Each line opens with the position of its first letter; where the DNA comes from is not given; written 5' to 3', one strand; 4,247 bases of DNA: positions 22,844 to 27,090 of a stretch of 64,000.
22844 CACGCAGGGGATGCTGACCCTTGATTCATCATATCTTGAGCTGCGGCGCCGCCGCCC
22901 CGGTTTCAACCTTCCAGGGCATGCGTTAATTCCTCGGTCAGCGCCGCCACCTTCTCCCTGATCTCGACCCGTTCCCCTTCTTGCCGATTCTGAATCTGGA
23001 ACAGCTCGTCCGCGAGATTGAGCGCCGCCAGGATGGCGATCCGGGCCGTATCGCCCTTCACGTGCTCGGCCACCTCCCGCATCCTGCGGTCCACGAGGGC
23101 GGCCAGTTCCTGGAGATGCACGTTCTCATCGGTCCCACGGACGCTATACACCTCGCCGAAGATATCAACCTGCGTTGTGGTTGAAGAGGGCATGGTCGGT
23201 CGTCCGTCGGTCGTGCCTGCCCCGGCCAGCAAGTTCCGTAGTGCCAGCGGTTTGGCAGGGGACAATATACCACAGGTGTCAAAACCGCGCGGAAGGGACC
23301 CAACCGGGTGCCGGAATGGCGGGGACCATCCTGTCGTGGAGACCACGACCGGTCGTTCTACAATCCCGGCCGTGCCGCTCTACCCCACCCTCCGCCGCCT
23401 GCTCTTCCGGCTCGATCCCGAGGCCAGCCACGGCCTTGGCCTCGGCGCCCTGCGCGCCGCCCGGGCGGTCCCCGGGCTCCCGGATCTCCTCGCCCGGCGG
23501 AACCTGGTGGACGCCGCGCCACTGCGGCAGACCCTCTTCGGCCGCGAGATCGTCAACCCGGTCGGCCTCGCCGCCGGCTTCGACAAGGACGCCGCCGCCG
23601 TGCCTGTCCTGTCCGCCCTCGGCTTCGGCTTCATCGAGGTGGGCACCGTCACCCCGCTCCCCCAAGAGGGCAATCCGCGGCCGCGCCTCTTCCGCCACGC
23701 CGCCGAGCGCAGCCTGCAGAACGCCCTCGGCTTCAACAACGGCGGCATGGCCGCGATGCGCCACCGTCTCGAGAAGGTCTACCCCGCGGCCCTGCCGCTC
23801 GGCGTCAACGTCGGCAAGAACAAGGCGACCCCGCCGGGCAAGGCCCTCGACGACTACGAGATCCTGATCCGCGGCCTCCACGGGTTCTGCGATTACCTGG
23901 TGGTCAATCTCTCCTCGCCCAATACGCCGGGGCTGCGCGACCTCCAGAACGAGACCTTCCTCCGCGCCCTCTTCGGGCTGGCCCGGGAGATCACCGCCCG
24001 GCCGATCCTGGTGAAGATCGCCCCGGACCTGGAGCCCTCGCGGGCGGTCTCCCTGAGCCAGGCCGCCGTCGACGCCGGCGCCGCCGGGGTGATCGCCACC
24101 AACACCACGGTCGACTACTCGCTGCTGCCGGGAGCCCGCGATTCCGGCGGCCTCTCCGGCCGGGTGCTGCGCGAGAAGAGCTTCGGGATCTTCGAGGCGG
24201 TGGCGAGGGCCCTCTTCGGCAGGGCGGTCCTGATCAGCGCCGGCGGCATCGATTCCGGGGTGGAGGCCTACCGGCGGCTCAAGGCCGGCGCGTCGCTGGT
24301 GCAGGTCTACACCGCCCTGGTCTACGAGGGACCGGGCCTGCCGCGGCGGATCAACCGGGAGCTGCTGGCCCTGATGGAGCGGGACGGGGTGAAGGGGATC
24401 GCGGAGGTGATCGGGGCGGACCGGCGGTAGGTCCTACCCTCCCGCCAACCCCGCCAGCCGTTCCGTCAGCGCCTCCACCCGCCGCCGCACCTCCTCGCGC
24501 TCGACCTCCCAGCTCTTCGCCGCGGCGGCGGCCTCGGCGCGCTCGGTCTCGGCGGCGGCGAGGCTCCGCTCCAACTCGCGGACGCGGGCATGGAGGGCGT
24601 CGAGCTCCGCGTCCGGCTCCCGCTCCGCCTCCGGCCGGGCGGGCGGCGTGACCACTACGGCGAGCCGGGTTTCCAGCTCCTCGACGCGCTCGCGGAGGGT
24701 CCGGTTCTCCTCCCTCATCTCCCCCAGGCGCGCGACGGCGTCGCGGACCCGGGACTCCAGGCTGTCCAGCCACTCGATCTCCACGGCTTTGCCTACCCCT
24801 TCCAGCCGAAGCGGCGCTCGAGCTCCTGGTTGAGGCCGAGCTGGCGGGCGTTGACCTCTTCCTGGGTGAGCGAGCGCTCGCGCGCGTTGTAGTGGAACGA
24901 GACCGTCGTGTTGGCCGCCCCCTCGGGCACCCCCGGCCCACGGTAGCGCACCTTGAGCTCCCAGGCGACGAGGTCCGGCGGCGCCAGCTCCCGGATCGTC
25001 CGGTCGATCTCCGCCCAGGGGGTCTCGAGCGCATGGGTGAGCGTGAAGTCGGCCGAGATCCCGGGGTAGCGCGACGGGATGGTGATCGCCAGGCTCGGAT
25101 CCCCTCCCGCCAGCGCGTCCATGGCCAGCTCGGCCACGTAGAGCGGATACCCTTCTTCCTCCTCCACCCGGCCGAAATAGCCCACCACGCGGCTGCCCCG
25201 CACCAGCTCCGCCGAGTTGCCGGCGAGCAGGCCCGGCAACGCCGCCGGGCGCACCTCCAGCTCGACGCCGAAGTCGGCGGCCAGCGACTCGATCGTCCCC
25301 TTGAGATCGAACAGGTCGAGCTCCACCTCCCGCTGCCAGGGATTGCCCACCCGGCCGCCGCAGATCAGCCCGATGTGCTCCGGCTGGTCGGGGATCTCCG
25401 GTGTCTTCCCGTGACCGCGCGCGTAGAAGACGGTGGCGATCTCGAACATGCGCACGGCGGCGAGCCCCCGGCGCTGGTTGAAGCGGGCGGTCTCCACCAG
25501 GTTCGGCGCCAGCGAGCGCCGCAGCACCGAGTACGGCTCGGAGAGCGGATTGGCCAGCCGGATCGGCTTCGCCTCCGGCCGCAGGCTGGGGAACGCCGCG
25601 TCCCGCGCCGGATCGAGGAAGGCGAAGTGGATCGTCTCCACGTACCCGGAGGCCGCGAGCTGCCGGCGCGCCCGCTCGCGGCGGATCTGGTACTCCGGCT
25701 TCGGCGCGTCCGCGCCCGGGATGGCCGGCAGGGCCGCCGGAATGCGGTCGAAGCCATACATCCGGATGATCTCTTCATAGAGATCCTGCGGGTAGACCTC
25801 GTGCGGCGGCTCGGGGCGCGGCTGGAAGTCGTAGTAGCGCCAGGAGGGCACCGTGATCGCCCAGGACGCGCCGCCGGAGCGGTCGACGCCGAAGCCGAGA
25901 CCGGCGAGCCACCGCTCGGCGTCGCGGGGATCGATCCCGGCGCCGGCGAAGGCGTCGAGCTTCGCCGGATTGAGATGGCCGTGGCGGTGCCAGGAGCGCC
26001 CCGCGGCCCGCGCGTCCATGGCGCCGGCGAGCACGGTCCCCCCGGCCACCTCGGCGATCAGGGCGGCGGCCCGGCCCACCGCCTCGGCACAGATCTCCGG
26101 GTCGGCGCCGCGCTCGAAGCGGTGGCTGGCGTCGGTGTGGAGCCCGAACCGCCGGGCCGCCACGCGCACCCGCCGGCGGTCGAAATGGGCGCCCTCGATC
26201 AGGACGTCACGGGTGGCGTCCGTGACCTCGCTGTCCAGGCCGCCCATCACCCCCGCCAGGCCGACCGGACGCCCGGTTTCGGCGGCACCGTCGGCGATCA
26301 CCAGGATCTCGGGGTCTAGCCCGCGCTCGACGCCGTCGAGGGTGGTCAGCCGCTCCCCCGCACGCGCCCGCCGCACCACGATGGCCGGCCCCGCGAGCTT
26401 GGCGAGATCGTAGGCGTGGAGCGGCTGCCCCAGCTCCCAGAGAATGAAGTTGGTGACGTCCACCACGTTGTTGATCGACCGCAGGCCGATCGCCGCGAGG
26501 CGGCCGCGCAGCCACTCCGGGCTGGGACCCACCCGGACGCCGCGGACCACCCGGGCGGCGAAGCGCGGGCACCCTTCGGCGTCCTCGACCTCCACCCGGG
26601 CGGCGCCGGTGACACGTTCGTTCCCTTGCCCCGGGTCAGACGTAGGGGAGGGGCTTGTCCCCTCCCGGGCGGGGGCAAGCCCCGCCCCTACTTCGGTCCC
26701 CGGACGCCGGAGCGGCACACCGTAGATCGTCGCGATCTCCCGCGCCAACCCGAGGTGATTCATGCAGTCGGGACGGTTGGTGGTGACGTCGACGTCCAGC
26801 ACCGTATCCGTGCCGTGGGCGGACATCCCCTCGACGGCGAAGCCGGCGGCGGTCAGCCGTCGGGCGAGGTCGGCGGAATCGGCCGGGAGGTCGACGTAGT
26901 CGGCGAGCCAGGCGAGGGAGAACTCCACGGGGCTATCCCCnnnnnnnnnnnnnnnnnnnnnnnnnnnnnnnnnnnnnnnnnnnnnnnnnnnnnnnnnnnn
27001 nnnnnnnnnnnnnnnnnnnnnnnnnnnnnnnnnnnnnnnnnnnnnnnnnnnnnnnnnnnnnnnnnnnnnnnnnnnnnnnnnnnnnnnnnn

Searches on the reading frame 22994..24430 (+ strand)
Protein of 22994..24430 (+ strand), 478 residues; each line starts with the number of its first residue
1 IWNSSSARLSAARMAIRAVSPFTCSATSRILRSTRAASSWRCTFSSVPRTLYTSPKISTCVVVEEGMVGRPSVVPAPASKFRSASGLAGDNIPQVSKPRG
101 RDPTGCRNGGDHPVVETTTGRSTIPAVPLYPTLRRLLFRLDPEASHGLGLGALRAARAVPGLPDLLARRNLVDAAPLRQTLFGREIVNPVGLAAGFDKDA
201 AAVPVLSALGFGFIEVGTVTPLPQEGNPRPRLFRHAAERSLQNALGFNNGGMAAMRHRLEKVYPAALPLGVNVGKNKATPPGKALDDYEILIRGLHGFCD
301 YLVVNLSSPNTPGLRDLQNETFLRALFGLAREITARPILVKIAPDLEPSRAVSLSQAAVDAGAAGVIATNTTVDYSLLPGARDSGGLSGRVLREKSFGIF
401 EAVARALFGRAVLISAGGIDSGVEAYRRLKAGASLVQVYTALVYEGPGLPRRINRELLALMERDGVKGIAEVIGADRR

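Call 61: search_protein_families(library=pfam, proteins=[window:22994-24430:+], max_evalue=0.0001)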
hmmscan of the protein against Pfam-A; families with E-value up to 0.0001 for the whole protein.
window:22994-24430:+ (478 aa): 1 family
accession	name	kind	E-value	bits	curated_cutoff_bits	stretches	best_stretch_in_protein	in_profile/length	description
PF01180.27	DHO_dh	-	8.3e-67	225.9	27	1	177-461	2-291/291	Dihydroorotate dehydrogenase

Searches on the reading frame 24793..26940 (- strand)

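Call 61: search_protein_families(library=pfam, proteins=[window:24793-26940:-], max_evalue=0.0001)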
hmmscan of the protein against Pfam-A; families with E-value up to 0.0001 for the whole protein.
window:24793-26940:- (715 aa): 4 families
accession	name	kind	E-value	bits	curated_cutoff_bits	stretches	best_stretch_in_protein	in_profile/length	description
PF03483.22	B3_4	-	8.6e-66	221.3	29.3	1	124-300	2-174/174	B3/4 domain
PF17759.6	tRNA_synthFbeta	-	2.6e-44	151.7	22.4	1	400-594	1-195/214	Phenylalanyl tRNA synthetase beta chain CLM domain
PF03484.21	B5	-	1.9e-15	57.2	28.6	1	323-397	3-67/67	tRNA synthetase B5 domain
PF03147.19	FDX-ACB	-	3.8e-11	43.7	31.1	1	623-713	1-91/94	Ferredoxin-fold anticodon binding domain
